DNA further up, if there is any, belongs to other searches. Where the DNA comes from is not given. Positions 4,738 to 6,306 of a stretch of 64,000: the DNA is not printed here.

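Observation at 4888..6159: Single-polypeptide fusion of diadenylate cyclase CdaA with a YbbR/CdaR-like regulatory domain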

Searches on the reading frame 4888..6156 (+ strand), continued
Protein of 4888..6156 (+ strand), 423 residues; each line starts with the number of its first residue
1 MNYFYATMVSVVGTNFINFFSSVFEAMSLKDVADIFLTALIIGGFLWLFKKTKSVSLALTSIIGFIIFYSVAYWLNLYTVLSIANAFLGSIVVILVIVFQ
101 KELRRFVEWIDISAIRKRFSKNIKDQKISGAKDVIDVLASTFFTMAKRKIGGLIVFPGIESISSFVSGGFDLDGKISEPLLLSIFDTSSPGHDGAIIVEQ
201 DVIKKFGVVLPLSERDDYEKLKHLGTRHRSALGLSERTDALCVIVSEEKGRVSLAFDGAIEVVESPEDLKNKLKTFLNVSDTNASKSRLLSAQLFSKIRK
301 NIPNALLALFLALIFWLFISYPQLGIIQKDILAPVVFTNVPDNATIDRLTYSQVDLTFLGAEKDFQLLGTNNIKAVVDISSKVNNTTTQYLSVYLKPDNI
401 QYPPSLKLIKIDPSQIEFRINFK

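Call 41: find_related_loci(query=A1, collection=genome_contigs, flank=4000)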
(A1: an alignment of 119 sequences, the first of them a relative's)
Query A1 (423 aa) in genome_contigs; peptide patterns used: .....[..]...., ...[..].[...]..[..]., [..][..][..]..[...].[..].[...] (x = any residue, [..] = any of these).
600 stretches matched a pattern (row limit reached: there are more); 598 encode a relative of the query (tblastn E <= 1e-3); the best 80 are kept; 80 distinct loci.
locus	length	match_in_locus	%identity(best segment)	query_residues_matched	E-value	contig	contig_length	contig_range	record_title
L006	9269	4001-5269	91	1-423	0e+0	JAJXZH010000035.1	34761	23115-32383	MAG: bacterium isolate BP7.bin44 NODE_1548_length_34761_cov_1.729774, whole genome shotgun sequence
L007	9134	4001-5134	33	22-416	3e-63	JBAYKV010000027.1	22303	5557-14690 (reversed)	MAG: Syntrophales bacterium isolate SO_2016_GW1_88 scaffold04044_OW334_2016, whole genome shotgun sequence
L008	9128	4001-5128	34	29-423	1e-60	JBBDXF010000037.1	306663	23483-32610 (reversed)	MAG: Myxococcota bacterium isolate LejiaD_71_22 Lejia_D_43_length_306663_cov_12, whole genome shotgun sequence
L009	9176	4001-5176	35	10-417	1e-60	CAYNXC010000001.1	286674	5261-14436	MAG TPA_asm: uncultured Candidatus Saccharibacteria bacterium isolate binchicken_co277_39 genome assembly, contig: NODE_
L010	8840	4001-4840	37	31-321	2e-60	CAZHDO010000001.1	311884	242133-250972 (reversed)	MAG TPA_asm: uncultured Candidatus Saccharibacteria bacterium isolate SRP284006_co1_584 genome assembly, contig: NODE_12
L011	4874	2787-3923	34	24-421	3e-59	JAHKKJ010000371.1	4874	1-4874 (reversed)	MAG: Deltaproteobacteria bacterium isolate CR_Sed_300A_bin.10 scaffold_1056, whole genome shotgun sequence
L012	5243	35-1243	32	4-421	1e-58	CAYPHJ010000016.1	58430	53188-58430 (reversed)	MAG TPA_asm: uncultured Syntrophobacteraceae bacterium isolate SRP217488_co1_39 genome assembly, contig: NODE_166_length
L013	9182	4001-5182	31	15-421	1e-57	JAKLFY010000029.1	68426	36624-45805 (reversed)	MAG: Verrucomicrobia bacterium isolate RA.bin27 RA.bin27_29, whole genome shotgun sequence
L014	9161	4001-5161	32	17-421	2e-57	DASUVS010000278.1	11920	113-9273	MAG TPA_asm: Candidatus Binatia bacterium isolate SMAG_U1821 k141_551068, whole genome shotgun sequence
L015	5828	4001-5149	33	18-423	9e-57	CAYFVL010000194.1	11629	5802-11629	MAG TPA_asm: uncultured Fibrobacterota bacterium isolate ERP107533_co1_170 genome assembly, contig: NODE_5458_length_116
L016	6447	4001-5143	33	23-423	1e-56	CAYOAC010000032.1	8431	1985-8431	MAG TPA_asm: uncultured Candidatus Saccharibacteria bacterium isolate SRP286056_co3_500 genome assembly, contig: NODE_10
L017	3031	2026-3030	35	24-373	2e-54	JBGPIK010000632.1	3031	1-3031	MAG: Candidatus Binatia bacterium isolate OBJ_0618_7090110_336 k141_1478477_length_3031_cov_16.9972, whole genome shotgu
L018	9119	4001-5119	32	29-416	1e-51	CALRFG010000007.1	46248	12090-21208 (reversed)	MAG: Candidatus Nomurabacteria bacterium isolate ZE-17mar17-71 genome assembly, contig: ZE-13mar17-C439, whole genome sh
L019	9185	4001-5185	30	15-423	1e-50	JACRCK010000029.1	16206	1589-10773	MAG: Deltaproteobacteria bacterium isolate NC_groundwater_1644_Pr3_B-0.1um_57_11 SR-2_scaffold_141_240395, whole genome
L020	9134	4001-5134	33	24-420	9e-51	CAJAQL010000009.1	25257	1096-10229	MAG: uncultured Parcubacteria group bacterium isolate B-4_bin-014 genome assembly, contig: bin-014:09/38, whole genome s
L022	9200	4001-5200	29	6-423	3e-48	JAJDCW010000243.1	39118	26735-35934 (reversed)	MAG: Phycisphaeraceae bacterium isolate OFTM374 OFTM374_242, whole genome shotgun sequence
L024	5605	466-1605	32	16-414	7e-47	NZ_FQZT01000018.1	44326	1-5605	Malonomonas rubra DSM 5091, whole genome shotgun sequence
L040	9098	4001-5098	33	30-417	4e-42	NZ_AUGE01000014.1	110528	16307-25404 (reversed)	Citrifermentans bremense R1 K419DRAFT_scaffold00012.12_C, whole genome shotgun sequence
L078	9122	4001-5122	28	23-418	8e-44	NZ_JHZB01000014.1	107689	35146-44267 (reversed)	Desulfobulbus elongatus DSM 2908 Q362DRAFT_scaffold00013.13_C, whole genome shotgun sequence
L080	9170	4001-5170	27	17-419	2e-37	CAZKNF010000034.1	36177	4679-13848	MAG TPA_asm: uncultured Rhodothermales bacterium isolate SRP284430_co1_165 genome assembly, contig: NODE_503_length_3617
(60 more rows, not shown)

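Call 48: find_encoding_contigs(protein=P0008, flank=5000, max_places=1)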
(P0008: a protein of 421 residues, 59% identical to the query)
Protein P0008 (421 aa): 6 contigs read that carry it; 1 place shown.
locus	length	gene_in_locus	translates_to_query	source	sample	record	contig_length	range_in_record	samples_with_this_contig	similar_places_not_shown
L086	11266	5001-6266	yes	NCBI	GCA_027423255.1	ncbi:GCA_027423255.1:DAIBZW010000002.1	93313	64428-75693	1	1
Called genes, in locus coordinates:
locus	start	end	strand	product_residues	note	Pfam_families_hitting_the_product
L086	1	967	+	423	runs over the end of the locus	PF00344:SecY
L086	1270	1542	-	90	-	-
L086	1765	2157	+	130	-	-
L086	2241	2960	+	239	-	PF00406:ADK, PF13207:AAA_17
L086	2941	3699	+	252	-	PF00557:Peptidase_M24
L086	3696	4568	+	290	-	-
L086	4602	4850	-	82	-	-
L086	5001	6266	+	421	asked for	PF02457:DAC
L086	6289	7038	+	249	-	PF00535:Glycos_transf_2, PF10111:Glyco_tranf_2_2 (weak), PF13641:Glyco_tranf_2_3 (weak)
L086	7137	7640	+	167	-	PF03449:GreA_GreB_N, PF01272:GreA_GreB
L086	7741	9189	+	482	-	PF01336:tRNA_anti-codon, PF00152:tRNA-synt_2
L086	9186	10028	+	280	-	-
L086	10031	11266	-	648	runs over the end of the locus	PF13231:PMT_2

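Call 49: find_encoding_contigs(protein=P0019, flank=5000, max_places=1)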
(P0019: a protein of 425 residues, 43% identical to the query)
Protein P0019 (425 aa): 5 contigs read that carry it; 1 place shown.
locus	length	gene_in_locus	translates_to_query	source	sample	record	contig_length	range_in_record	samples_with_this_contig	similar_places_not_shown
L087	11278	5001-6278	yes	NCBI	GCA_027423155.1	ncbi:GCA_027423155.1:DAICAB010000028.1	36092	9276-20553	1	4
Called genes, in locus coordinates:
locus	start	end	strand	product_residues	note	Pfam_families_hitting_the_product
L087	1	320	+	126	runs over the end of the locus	PF00410:Ribosomal_S8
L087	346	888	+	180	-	PF00347:Ribosomal_L6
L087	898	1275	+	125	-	PF00861:Ribosomal_L18p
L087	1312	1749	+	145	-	PF00333:Ribosomal_S5, PF03719:Ribosomal_S5_C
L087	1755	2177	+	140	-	PF00828:Ribosomal_L27A (weak)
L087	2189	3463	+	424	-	PF00344:SecY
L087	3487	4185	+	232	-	PF00406:ADK, PF13207:AAA_17 (weak)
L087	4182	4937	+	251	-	PF00557:Peptidase_M24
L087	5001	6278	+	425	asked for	PF02457:DAC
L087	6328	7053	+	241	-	PF00535:Glycos_transf_2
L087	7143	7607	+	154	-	PF03449:GreA_GreB_N, PF01272:GreA_GreB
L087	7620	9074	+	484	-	PF01336:tRNA_anti-codon, PF00152:tRNA-synt_2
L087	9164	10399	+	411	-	PF02403:Seryl_tRNA_N, PF00587:tRNA-synt_2b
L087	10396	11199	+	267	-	-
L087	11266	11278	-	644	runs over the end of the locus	PF02366:PMT, PF13231:PMT_2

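Call 50: find_encoding_contigs(protein=P0032, flank=5000, max_places=1)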
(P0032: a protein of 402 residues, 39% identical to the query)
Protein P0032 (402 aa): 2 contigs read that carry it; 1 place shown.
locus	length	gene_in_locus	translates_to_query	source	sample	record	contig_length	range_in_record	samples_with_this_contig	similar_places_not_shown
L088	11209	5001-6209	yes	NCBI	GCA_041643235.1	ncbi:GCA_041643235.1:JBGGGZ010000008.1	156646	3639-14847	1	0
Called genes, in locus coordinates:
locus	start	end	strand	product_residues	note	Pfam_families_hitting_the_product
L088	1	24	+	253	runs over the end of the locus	PF00950:ABC-3, PF01032:FecCD (weak)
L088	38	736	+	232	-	PF01255:Prenyltransf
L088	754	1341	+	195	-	PF09335:VTT_dom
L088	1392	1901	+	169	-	PF01066:CDP-OH_P_transf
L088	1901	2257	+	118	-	-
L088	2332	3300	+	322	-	PF01820:Dala_Dala_lig_N, PF13535:ATP-grasp_4 (faint), PF14397:ATPgrasp_ST (faint), PF02655:ATP-grasp_3, PF02786:CPSase_L_D2 (faint), PF07478:Dala_Dala_lig_C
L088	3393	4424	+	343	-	PF01926:MMR_HSR1, PF02421:FeoB_N, PF02824:TGS (faint), PF06071:YchF-GTPase_C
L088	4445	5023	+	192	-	-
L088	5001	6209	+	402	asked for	PF02457:DAC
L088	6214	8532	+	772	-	PF00133:tRNA-synt_1, PF09334:tRNA-synt_1g, PF13603:tRNA-synt_1_2, PF00133:tRNA-synt_1, PF09334:tRNA-synt_1g (weak), PF08264:Anticodon_1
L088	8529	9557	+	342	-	PF04545:Sigma70_r4, PF05066:HARE-HTH (weak)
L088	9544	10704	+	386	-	PF26449:DUF8128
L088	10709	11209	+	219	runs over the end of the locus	PF02618:YceG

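Call 53: search_protein_families(library=pfam, proteins=[L008:5171-6136:+, L013:5185-7350:+, L014:5317-5982:+, L020:5161-6273:+, L024:1634-2995:+, L040:5256-6299:+, L078:5716-6561:+, L080:5462-7243:+, L022:5193-6170:+, L040:3818-5143:+], max_evalue=0.001)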
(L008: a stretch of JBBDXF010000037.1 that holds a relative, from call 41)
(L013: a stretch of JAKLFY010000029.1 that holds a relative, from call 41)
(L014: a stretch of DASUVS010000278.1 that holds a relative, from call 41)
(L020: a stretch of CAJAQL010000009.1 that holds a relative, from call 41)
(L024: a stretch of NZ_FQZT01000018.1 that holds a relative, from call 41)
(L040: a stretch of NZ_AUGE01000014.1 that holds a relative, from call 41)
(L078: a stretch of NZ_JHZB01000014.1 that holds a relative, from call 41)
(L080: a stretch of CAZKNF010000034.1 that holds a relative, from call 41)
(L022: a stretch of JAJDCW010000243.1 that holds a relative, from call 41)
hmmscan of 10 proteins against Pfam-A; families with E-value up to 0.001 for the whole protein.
L008:5171-6136:+ (322 aa): 0 families

L013:5185-7350:+ (722 aa): 6 families
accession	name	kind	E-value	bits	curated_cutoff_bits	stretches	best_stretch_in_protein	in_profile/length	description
PF00009.33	GTP_EFTU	-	1.3e-59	201.5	26.5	1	36-312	2-187/188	Elongation factor Tu GTP binding domain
PF14492.12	EFG_III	-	1.1e-23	83.5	27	1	436-508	1-74/75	Elongation Factor G, domain III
PF00679.30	EFG_C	-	4.4e-23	81.5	27.9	1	633-719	1-88/89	Elongation factor G C-terminus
PF03764.24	EFG_IV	-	1.2e-14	54.6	24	1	510-630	1-120/121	Elongation factor G, domain IV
PF03144.31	GTP_EFTU_D2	-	2.1e-11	44.5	30.3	1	360-423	6-73/73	Elongation factor Tu domain 2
PF22042.2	EF-G_D2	-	7.9e-10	39.2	27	1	341-424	1-83/84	Elongation factor G domain 2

L014:5317-5982:+ (222 aa): 1 family
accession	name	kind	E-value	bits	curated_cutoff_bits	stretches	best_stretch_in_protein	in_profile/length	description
PF00857.26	Isochorismatase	-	5.4e-41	141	27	1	34-213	1-173/175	Isochorismatase domain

L020:5161-6273:+ (371 aa): 4 families
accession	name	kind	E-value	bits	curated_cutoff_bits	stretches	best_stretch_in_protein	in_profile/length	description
PF00155.27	Aminotran_1_2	-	1.5e-49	169.5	19.7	1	44-357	2-357/361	Aminotransferase class I and II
PF04864.19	Alliinase_C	-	1.3e-07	31.3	22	1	81-244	53-208/363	Allinase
PF01041.23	DegT_DnrJ_EryC1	-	5.1e-05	23.1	19.8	1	78-201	24-144/360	DegT/DnrJ/EryC1/StrS aminotransferase family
PF01053.26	Cys_Met_Meta_PP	-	0.0007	18.7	27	1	75-203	49-175/381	Cys/Met metabolism PLP-dependent enzyme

L024:1634-2995:+ (454 aa): 1 family
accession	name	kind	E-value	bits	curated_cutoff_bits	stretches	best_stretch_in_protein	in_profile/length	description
PF06965.17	Na_H_antiport_1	-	1.1e-153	512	23.5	1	29-444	2-374/374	Na+/H+ antiporter 1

L040:5256-6299:+ (348 aa): 4 families
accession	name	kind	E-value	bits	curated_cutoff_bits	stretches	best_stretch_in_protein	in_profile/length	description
PF00877.26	NLPC_P60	-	4.1e-33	113.9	23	1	205-310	1-105/105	NlpC/P60 family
PF01476.26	LysM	-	1e-25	89.8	20.9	2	93-134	1-42/43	LysM domain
PF05708.18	Peptidase_C92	-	2.9e-05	24.6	27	0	167-236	56-126/166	Permuted papain-like amidase enzyme, YaeF/YiiX, C92 family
PF23473.1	LysM3_LYK4_5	-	0.00029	21.3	29.3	0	34-75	6-47/48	LYK4/5 LysM3 domain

L078:5716-6561:+ (282 aa): 0 families

L080:5462-7243:+ (594 aa): 3 families
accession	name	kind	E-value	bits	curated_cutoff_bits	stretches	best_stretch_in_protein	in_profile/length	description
PF07228.17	SpoIIE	-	3.4e-37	128.7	25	1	226-416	2-191/192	Stage II sporulation protein E (SpoIIE)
PF00072.30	Response_reg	-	2.6e-26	92.4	30.2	1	25-136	1-110/111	Response regulator receiver domain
PF13466.11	STAS_2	-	3.9e-10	40.2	29.2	1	456-530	1-80/80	STAS domain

L022:5193-6170:+ (326 aa): 2 families
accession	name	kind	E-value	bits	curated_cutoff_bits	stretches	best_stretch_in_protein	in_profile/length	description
PF00132.30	Hexapep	-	2.1e-12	46.6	27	1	269-302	3-36/36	Bacterial transferase hexapeptide (six repeats)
PF14602.12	Hexapep_2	-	3.4e-09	36.7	27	1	268-301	2-33/34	Hexapeptide repeat of succinyl-transferase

L040:3818-5143:+ (442 aa): 3 families
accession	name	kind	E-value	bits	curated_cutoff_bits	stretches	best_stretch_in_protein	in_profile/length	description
PF02457.21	DAC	-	3.8e-37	127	27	1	166-281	4-118/119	DisA bacterial checkpoint controller nucleotide-binding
PF19293.4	CdaA_N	-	1.1e-09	38.8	23.8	1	58-134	4-81/81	CdaA N-terminal transmembrane domain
PF07949.17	YbbR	-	0.00011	22.9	22.3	1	349-429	2-80/81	YbbR-like protein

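Call 66: list_cluster_members(proteins=[P0001, P0008, P0078])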
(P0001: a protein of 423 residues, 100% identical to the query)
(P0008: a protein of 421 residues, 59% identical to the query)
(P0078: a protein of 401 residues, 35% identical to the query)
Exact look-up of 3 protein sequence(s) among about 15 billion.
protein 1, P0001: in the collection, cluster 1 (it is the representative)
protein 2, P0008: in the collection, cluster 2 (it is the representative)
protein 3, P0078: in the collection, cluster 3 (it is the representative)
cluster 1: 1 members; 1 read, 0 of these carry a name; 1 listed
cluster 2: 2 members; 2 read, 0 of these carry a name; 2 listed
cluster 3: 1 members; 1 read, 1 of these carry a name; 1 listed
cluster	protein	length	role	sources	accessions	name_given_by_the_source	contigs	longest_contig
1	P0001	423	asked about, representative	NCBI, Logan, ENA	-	-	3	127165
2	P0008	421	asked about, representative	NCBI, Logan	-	-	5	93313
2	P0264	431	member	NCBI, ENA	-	-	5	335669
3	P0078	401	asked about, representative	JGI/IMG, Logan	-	uncharacterized protein (TIGR00159 family)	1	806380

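Call 68: search_solved_structures(query=window:4888-6156:+, max_evalue=0.001, show_alignments=1)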
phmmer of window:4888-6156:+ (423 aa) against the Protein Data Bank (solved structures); distinct sequences matched with E-value up to 0.001: 17.
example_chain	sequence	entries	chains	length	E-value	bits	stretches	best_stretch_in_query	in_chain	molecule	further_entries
9g69_C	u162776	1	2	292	1.1e-29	106.6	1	18-262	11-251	Diadenylate cyclase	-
6gyw_A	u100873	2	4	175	3.3e-25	91.9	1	131-261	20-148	Diadenylate cyclase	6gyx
8ofg_A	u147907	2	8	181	5.7e-25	91.2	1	128-277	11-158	Diadenylate cyclase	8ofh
6huw_A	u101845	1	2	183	6.3e-25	91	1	133-284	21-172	Diadenylate cyclase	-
7ojs_H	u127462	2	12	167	6.9e-25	90.9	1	134-284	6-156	Cyclic di-AMP synthase CdaA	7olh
6gyy_A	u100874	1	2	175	1.2e-24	90.1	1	131-261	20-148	Diadenylate cyclase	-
9g0g_A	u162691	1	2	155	2.7e-24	88.9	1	134-274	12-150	Cyclic di-AMP synthase CdaA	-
8ogk_A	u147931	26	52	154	2.8e-24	88.9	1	134-273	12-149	Cyclic di-AMP synthase CdaA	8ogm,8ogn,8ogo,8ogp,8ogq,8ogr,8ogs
6hvn_A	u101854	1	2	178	2.7e-23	85.6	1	138-279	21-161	Diadenylate cyclase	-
6hvl_A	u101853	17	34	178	3.7e-23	85.2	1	138-279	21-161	Diadenylate cyclase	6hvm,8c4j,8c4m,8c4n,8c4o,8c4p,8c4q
4rv7_A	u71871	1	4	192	4.5e-23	84.9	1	137-279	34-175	Diadenylate cyclase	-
7l8n_A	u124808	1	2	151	9.8e-23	83.8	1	132-259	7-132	Diadenylate cyclase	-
2fb5_A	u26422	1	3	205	1.2e-21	80.3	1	143-261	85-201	hypothetical Membrane Spanning Protein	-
8ofo_AAA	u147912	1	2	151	2.7e-21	79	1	144-260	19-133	Diadenylate cyclase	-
8ofj_B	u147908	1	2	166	5.7e-20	74.7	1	128-278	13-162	Diadenylate cyclase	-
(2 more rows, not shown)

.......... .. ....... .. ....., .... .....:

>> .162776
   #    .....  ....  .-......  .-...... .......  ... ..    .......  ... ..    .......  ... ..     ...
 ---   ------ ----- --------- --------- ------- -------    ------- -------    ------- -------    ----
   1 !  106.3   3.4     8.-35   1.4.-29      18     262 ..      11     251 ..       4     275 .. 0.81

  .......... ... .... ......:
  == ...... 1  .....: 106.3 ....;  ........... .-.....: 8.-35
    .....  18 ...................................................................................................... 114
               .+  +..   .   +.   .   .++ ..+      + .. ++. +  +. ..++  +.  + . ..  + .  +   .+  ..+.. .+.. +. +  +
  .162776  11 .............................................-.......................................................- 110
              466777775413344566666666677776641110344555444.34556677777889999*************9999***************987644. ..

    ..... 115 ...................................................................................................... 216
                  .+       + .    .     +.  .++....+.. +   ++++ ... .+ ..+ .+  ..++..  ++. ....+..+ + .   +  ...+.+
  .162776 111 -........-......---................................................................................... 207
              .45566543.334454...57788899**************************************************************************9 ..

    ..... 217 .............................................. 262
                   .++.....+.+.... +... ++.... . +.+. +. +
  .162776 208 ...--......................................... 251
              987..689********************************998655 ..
